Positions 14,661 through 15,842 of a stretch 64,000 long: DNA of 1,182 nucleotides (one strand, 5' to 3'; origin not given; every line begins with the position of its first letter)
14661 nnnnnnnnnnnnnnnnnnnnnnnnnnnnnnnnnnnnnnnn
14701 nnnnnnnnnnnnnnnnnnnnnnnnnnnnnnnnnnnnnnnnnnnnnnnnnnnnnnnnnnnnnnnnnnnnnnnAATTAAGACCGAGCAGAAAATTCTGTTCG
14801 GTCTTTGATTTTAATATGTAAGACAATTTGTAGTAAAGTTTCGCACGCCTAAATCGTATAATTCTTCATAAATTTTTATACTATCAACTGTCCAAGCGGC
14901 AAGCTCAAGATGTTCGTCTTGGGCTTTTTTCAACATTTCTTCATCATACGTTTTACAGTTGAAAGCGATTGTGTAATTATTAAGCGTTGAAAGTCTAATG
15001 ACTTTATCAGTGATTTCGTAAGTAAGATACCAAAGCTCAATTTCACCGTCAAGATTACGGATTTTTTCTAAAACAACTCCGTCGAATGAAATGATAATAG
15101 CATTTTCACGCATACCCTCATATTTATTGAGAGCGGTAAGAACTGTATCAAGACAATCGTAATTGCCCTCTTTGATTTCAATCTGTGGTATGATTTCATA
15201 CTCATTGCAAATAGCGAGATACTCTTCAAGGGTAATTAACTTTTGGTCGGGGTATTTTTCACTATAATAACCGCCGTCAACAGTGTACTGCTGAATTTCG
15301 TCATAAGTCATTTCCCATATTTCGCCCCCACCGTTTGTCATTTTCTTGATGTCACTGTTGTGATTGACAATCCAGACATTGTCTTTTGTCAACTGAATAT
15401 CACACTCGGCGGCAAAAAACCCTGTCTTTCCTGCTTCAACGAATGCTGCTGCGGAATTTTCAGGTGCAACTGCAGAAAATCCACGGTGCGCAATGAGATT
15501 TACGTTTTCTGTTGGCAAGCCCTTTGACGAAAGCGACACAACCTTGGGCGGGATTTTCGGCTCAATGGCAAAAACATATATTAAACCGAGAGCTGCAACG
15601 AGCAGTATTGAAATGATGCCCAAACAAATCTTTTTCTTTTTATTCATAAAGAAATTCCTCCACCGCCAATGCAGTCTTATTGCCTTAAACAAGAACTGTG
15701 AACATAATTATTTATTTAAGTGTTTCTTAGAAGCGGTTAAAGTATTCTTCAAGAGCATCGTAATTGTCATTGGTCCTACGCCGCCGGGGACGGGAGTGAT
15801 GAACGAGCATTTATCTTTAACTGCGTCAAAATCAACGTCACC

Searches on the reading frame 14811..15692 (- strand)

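Call 88: search_protein_families(library=pfam, proteins=[window:14811-15692:-], max_evalue=0.001)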
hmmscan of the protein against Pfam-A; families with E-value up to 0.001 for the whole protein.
window:14811-15692:- (293 aa): 1 family
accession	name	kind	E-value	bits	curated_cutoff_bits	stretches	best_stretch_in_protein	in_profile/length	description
PF03009.23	GDPD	-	2.3e-27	97.1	23.6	1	69-288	1-239/244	Glycerophosphoryl diester phosphodiesterase family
